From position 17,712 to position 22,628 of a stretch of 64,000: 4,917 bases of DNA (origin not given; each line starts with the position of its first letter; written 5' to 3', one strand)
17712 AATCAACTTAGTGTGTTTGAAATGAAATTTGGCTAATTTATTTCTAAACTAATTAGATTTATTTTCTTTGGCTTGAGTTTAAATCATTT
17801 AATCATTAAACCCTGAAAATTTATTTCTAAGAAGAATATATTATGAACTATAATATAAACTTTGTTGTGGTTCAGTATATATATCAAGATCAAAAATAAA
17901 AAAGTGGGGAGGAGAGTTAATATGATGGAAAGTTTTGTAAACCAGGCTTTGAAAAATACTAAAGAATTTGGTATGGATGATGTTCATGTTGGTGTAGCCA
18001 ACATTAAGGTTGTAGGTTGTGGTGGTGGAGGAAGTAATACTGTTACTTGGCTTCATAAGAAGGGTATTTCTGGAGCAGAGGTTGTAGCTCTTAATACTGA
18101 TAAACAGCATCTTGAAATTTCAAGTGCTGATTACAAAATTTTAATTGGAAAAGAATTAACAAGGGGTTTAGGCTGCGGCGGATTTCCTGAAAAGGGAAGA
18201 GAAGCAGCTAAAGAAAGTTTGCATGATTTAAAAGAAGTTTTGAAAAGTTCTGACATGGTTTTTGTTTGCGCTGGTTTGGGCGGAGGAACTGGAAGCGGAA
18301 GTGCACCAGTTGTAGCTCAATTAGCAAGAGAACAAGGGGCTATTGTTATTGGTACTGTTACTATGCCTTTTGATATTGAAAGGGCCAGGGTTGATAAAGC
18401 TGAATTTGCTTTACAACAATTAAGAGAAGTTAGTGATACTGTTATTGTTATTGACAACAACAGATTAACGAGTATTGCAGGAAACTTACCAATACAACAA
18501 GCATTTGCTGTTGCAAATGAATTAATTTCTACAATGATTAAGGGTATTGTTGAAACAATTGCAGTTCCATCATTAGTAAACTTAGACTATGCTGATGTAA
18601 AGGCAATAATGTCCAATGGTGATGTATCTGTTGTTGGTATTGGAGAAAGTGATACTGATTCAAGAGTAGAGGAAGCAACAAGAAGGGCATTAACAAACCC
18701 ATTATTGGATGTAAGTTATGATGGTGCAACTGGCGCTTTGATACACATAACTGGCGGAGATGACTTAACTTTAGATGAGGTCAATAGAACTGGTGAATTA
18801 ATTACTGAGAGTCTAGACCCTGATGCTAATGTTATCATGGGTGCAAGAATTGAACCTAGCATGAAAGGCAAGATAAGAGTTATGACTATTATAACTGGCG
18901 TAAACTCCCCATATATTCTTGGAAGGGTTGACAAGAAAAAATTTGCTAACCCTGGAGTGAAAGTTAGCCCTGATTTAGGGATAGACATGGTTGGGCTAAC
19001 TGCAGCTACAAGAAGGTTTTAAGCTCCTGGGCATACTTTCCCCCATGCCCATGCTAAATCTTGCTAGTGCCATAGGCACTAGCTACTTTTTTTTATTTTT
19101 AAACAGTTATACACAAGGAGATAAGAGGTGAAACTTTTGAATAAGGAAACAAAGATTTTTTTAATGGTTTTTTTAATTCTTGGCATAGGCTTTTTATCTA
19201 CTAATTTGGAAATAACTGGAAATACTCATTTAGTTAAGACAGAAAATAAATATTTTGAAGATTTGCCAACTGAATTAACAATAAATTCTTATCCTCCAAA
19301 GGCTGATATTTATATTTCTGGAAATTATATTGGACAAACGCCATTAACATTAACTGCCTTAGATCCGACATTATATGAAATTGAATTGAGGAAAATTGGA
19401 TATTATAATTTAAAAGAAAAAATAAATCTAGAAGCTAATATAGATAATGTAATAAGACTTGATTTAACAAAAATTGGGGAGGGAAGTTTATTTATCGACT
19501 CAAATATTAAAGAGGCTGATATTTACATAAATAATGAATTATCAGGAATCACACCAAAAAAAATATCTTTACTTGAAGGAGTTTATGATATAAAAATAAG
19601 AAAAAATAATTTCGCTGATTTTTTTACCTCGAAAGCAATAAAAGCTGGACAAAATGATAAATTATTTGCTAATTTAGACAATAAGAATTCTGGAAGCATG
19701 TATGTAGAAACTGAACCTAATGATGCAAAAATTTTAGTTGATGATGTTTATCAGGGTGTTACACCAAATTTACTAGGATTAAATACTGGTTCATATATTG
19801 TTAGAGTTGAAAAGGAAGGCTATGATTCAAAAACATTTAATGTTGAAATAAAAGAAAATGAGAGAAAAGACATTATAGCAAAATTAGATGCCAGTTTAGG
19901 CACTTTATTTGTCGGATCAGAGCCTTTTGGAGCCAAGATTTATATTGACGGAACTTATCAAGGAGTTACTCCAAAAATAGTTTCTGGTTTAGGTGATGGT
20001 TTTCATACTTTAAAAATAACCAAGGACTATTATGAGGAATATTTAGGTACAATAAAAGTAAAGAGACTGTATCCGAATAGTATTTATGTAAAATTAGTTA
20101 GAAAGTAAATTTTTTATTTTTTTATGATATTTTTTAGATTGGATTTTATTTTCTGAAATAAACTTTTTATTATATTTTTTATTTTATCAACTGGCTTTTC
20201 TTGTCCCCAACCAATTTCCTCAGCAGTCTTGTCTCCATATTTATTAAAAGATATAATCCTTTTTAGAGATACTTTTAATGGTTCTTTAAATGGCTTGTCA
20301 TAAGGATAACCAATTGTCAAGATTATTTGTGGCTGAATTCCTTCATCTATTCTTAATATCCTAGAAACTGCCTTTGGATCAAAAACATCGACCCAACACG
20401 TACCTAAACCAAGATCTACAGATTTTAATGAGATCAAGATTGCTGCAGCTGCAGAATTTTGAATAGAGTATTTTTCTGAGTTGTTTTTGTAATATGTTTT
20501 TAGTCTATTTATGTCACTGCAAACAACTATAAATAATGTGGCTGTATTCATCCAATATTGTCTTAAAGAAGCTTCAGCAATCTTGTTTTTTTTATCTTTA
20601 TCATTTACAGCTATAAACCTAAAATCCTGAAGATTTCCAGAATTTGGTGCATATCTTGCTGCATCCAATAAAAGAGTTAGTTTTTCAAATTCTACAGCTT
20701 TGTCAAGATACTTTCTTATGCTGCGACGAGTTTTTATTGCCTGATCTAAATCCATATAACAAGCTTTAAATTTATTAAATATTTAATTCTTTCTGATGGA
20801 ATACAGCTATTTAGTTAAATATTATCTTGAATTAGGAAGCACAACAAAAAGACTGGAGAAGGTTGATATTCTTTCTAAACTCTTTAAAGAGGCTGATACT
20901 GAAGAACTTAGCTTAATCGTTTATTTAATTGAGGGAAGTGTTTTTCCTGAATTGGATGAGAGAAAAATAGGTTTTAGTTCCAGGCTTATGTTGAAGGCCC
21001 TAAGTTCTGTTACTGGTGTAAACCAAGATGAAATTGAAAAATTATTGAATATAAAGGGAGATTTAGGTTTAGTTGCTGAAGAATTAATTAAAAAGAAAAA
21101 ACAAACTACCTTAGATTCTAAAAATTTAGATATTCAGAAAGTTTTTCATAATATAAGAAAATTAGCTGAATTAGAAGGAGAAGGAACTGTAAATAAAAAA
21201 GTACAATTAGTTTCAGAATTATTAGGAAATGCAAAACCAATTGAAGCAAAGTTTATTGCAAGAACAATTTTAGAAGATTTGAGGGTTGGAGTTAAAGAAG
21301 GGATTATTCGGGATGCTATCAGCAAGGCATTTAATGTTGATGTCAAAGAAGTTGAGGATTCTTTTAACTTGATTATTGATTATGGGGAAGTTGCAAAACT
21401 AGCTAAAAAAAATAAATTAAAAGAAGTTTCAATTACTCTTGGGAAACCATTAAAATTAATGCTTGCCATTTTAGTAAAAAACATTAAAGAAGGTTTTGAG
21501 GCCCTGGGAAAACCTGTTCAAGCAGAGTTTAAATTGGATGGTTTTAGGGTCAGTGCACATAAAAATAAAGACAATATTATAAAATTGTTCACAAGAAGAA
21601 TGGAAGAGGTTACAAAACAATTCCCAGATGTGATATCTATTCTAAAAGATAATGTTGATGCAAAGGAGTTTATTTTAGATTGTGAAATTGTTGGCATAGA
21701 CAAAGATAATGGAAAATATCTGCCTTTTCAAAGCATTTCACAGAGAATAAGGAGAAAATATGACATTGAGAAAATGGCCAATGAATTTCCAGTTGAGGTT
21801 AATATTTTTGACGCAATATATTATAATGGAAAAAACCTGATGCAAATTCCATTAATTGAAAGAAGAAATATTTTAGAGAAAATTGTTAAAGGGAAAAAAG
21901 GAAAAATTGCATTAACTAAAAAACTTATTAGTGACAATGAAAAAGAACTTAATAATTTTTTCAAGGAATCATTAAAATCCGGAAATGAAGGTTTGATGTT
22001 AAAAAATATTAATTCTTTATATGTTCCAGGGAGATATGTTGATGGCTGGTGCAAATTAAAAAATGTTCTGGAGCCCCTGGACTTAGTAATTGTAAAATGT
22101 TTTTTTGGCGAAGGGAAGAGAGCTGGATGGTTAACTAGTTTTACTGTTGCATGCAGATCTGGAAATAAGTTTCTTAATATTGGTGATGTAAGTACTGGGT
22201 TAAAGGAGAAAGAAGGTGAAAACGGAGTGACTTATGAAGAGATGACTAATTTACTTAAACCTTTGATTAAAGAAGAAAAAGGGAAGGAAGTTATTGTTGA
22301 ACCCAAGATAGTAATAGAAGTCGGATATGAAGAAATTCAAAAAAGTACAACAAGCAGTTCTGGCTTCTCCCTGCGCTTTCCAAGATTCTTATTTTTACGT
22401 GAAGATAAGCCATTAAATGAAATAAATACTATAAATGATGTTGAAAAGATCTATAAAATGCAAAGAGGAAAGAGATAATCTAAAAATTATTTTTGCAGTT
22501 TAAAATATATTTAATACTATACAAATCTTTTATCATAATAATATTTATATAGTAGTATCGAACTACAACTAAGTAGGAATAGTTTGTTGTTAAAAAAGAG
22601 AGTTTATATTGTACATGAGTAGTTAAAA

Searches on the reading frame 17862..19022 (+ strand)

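Call 33: search_protein_families(library=pfam, proteins=[window:17862-19022:+], max_evalue=0.00001)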
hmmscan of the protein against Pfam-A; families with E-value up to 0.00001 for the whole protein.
window:17862-19022:+ (386 aa): 2 families
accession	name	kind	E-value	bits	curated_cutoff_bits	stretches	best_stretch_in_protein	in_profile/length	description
PF00091.31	Tubulin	-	4.9e-45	154.6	33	1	47-206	1-189/190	Tubulin/FtsZ family, GTPase domain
PF12327.13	FtsZ_C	-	2.5e-33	114.7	27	1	256-347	3-94/95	FtsZ family, C-terminal domain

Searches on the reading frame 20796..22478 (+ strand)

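Call 33: search_protein_families(library=pfam, proteins=[window:20796-22478:+], max_evalue=0.00001)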
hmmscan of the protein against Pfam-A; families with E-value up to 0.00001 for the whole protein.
window:20796-22478:+ (560 aa): 3 families
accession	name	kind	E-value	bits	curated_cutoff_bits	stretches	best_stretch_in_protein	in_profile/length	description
PF01068.26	DNA_ligase_A_M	-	4.5e-56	190.2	26.2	1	222-422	2-204/204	ATP dependent DNA ligase domain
PF04675.19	DNA_ligase_A_N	-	2.6e-41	142.1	24.6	1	3-175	2-173/174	DNA ligase N terminus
PF04679.21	DNA_ligase_A_C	-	5.4e-14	52.8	27.5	1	442-538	1-94/94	ATP dependent DNA ligase C terminal region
